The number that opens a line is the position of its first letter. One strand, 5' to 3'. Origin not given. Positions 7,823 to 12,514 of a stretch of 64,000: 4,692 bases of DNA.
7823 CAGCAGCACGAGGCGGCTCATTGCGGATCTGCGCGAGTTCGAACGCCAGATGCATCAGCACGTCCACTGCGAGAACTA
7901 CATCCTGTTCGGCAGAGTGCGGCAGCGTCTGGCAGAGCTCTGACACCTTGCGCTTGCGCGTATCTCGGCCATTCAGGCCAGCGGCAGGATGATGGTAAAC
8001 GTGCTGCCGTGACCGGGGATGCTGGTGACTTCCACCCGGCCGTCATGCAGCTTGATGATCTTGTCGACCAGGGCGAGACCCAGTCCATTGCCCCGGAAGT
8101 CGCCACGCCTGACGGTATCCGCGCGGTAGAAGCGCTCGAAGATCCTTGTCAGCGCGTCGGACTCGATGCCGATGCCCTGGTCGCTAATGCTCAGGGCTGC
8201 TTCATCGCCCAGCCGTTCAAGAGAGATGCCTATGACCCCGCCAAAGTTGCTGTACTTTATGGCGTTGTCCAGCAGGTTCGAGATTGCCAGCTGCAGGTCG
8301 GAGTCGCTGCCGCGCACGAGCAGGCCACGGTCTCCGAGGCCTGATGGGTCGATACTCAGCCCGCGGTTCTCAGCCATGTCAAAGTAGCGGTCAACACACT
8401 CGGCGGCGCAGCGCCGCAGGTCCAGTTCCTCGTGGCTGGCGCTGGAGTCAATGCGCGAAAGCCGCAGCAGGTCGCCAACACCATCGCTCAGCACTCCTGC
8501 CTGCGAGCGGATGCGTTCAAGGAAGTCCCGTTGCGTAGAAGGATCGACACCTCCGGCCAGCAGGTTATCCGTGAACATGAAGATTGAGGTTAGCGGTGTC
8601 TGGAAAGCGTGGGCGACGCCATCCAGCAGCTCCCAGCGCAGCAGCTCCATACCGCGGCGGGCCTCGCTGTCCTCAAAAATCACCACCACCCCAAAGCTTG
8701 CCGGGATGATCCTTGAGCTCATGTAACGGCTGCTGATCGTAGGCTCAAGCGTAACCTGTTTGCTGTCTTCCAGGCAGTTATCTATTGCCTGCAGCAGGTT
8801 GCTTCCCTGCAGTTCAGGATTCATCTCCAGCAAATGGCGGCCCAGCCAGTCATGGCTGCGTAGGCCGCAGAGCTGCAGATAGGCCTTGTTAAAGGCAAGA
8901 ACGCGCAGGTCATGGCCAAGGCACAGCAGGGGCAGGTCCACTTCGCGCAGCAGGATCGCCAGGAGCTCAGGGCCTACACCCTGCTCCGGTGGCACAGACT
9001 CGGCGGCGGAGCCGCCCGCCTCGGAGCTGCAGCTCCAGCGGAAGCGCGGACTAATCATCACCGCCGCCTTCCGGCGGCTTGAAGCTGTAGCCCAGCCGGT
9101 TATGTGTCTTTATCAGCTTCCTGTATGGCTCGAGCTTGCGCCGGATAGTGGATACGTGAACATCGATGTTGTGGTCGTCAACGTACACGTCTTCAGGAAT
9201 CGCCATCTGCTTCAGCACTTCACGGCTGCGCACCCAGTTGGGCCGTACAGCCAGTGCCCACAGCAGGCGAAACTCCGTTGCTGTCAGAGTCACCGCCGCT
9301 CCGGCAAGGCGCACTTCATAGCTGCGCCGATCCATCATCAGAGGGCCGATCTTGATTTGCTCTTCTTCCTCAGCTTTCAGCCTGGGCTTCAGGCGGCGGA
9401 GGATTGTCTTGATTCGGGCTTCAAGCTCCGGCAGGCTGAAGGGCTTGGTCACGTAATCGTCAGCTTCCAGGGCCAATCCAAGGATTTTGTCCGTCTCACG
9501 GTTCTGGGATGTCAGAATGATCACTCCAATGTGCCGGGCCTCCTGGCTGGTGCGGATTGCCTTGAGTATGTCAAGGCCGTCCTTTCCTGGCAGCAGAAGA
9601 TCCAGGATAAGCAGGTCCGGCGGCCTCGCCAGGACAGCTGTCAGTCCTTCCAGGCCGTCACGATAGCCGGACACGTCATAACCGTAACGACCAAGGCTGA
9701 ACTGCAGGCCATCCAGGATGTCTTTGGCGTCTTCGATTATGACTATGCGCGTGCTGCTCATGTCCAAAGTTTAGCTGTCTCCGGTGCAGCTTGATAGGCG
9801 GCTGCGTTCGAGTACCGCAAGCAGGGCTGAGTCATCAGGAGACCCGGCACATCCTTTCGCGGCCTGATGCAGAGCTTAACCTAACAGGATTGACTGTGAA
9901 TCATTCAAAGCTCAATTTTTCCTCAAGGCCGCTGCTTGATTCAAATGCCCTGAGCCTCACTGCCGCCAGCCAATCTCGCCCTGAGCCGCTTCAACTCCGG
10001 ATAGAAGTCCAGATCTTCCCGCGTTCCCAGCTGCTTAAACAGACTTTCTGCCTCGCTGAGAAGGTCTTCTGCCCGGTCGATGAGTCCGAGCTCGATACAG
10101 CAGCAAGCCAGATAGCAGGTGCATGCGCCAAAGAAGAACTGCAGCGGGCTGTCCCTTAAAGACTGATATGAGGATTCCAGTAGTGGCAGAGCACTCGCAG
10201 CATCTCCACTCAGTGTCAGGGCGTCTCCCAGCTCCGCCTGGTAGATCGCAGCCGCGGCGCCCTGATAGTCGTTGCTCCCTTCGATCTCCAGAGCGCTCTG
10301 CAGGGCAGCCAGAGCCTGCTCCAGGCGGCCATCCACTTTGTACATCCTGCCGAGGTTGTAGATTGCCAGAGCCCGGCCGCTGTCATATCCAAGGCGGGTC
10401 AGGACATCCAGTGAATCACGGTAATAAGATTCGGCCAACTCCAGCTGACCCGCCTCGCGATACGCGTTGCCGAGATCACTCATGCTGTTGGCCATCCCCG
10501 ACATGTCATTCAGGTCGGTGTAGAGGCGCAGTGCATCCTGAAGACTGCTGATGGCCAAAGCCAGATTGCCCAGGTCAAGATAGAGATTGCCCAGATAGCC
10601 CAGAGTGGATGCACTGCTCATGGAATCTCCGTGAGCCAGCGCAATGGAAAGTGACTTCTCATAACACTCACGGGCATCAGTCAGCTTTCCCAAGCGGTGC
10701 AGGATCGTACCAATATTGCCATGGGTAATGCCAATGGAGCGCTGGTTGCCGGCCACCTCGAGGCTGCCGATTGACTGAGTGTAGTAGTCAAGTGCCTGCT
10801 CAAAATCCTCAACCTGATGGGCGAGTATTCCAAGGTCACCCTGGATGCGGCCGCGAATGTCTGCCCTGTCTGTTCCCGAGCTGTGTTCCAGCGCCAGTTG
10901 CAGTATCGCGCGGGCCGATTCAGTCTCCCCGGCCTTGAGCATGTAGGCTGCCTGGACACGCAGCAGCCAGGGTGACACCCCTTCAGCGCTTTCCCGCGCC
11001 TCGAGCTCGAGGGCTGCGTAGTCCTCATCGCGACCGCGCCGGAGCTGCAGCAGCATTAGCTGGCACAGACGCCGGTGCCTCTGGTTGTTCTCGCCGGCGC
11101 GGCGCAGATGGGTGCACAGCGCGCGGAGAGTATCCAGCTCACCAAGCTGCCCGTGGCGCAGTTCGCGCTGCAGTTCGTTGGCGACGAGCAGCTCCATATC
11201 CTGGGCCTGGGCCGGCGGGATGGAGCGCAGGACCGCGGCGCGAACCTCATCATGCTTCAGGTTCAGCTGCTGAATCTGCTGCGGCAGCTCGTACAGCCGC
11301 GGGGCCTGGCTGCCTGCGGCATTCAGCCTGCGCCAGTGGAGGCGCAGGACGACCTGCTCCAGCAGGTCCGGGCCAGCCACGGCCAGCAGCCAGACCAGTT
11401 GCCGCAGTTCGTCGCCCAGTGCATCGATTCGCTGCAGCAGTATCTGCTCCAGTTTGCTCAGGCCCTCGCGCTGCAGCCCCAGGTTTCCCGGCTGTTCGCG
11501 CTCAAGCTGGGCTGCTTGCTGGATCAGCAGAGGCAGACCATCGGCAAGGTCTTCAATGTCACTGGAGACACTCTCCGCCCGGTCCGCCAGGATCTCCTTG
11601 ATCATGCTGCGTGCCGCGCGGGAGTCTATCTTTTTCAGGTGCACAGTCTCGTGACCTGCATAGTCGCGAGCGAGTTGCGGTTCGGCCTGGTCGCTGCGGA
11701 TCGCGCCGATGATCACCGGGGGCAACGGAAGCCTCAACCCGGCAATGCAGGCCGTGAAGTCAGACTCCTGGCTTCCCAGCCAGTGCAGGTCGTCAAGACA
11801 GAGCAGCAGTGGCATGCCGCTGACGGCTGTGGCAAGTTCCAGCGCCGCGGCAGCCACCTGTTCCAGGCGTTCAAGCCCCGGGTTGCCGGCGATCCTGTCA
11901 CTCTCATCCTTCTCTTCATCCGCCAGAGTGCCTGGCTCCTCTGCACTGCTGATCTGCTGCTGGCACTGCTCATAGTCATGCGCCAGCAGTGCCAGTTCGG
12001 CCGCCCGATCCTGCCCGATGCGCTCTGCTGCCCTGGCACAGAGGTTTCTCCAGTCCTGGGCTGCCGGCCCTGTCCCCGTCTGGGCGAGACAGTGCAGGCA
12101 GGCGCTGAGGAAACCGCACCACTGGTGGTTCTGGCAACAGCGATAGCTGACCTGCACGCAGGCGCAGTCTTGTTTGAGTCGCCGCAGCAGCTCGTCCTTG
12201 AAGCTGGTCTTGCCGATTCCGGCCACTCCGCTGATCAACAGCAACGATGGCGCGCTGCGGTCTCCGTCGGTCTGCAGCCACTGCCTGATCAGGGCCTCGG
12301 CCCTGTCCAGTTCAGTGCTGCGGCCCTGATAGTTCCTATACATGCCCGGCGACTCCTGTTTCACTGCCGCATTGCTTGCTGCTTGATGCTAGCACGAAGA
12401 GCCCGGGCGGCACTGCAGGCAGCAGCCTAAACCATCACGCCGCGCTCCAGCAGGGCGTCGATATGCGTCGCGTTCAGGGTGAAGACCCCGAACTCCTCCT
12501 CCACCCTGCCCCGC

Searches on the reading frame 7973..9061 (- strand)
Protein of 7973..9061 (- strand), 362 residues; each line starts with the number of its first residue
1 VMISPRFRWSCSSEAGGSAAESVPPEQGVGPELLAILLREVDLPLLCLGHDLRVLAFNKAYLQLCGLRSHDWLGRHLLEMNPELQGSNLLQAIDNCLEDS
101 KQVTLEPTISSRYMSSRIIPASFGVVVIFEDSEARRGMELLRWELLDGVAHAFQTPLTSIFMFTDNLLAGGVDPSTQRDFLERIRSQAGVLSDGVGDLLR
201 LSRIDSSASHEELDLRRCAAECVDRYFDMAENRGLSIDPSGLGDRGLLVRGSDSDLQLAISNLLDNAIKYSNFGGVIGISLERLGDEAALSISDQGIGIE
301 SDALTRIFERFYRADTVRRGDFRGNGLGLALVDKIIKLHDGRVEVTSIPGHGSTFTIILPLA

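Call 31: search_protein_families(library=pfam, proteins=[window:7973-9061:-], max_evalue=0.001)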
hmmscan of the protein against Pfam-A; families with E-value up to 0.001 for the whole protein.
window:7973-9061:- (362 aa): 4 families
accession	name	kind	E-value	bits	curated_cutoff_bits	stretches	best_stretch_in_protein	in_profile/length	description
PF02518.31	HATPase_c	-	1e-28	100.4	26.4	1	254-361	4-109/111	Histidine kinase-, DNA gyrase B-, and HSP90-like ATPase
PF00512.31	HisKA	-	8e-12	45.5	26.9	1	144-206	4-65/66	His Kinase A (phospho-acceptor) domain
PF08448.16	PAS_4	-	1.4e-08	35.4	23.1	1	41-136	4-109/110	PAS fold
PF14501.12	HATPase_c_5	-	0.00029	21.1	22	0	254-346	4-89/102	GHKL domain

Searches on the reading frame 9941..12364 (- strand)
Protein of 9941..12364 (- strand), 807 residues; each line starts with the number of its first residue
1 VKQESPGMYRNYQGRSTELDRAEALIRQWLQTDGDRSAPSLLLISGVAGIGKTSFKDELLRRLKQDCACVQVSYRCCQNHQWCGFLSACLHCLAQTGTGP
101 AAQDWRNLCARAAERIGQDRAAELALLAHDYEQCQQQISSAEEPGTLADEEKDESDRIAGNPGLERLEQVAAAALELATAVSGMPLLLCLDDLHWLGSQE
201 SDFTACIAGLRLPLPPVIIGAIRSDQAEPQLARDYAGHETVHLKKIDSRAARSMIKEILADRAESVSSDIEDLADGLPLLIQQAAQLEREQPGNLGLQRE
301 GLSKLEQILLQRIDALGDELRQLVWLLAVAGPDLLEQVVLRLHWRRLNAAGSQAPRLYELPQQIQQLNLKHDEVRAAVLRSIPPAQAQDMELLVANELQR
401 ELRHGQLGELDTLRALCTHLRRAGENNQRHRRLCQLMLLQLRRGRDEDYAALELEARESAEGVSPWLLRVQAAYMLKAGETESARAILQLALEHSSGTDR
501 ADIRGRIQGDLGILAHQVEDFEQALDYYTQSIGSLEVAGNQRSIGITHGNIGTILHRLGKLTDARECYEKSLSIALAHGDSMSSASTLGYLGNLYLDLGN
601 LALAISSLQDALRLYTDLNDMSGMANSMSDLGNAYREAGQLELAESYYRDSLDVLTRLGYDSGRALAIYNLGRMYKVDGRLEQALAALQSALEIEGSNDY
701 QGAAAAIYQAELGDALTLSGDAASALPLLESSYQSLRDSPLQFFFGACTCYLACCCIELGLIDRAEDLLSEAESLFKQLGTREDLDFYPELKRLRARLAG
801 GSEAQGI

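Call 31: search_protein_families(library=pfam, proteins=[window:9941-12364:-], max_evalue=0.001)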
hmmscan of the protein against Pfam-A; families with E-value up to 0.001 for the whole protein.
window:9941-12364:- (807 aa): 16 families
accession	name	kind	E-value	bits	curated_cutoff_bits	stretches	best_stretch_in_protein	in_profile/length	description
PF13424.12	TPR_12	-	4.2e-33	113.8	30.1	4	546-616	4-76/77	Tetratricopeptide repeat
PF00515.34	TPR_1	-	4.7e-24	83.6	27.8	1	547-574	3-30/34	Tetratricopeptide repeat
PF17874.7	TPR_MalT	-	1.1e-21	77.9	45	3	546-657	41-154/336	MalT-like TPR region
PF07719.23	TPR_2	-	1.7e-21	74.9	27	0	548-575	4-31/34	Tetratricopeptide repeat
PF13181.12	TPR_8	-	2.6e-16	58.8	25.7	0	549-576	5-32/34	Tetratricopeptide repeat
PF13374.12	TPR_10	-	4e-13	49.3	27.5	1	625-657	2-34/42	Tetratricopeptide repeat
PF13191.12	AAA_16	-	9.7e-13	49.4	32.6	1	14-210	4-158/167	AAA ATPase domain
PF13176.12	TPR_7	-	1.2e-08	34.8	27.9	0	628-653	2-27/36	Tetratricopeptide repeat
PF13428.12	TPR_14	-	8.3e-08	32.6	23.5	0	465-497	1-33/44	Tetratricopeptide repeat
PF14938.12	SNAP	-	8.5e-08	32.4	25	0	470-570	79-180/282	Soluble NSF attachment protein, SNAP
PF24885.1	TPR_NPHP3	-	2e-07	31.1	100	0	581-655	95-171/239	Nephrocystin-3 TPR domain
PF13414.12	TPR_11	-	2.9e-07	30.5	26.8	0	672-697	1-26/42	TPR repeat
PF14559.12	TPR_19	-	2e-06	28.4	25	0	718-772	3-51/68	Tetratricopeptide repeat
PF13174.12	TPR_6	-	7.1e-05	23.6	26.3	0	667-692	2-27/33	Tetratricopeptide repeat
PF24883.2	NPHP3_N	-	0.00016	22.4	24.8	1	26-134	12-116/164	Nephrocystin 3, N-terminal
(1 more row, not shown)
